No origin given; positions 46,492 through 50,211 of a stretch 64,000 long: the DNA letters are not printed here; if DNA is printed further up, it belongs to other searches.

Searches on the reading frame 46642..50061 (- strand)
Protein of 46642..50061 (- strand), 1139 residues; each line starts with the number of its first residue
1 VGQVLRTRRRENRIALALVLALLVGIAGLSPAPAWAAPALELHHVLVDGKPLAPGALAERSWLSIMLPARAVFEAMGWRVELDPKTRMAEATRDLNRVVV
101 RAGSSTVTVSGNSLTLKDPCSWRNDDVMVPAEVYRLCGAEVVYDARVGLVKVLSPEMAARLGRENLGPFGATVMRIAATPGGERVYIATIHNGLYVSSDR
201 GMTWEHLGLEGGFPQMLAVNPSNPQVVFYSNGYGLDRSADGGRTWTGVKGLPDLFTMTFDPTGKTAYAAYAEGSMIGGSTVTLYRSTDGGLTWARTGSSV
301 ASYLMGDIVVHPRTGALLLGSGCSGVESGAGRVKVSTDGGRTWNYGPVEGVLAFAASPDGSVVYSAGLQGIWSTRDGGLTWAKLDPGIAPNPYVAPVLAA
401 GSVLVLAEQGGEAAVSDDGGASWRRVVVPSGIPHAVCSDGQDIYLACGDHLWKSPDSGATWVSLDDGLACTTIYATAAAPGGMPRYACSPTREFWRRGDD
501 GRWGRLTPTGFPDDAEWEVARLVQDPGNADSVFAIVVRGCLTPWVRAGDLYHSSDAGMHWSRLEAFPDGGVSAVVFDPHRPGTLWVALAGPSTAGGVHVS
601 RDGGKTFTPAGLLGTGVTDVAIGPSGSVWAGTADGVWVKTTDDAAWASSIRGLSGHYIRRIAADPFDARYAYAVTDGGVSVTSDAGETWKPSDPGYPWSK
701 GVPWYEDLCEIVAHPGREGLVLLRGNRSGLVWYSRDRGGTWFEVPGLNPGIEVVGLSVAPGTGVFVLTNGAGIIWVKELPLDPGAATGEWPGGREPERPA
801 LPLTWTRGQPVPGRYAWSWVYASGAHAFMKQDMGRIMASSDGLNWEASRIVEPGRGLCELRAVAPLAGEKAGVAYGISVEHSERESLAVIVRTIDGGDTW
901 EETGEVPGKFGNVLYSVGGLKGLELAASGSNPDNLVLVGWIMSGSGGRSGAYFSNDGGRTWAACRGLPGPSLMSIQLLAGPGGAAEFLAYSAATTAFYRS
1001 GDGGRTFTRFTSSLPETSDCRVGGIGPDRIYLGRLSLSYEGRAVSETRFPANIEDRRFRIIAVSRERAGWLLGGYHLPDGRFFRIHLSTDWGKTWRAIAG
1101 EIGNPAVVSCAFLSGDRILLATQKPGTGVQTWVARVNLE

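Call 82: search_protein_families(library=pfam, proteins=[window:46642-50061:-], max_evalue=0.001)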
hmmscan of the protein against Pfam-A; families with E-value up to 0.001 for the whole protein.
window:46642-50061:- (1139 aa): 6 families
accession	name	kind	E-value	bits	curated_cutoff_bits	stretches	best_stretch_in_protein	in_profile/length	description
PF15902.12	Sortilin-Vps10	-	2.2e-26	93.1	33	2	194-302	3-118/446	Sortilin, neurotensin receptor 3,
PF02012.26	BNR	-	1.7e-16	57.9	27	0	284-294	1-11/12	BNR/Asp-box repeat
PF07833.16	Cu_amine_oxidN1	-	1.3e-13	51.3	24.2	1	65-145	20-101/108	Copper amine oxidase N-terminal domain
PF13088.12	BNR_2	-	2.9e-11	43.7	31.4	0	278-427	79-252/277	BNR repeat-like domain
PF24316.1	Tli3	-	2.5e-05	25.1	27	0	328-346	82-99/129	T6SS Tli3 immunity protein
PF15899.11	BNR_6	-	6.1e-05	23.2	27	0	194-207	1-14/14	BNR-Asp box repeat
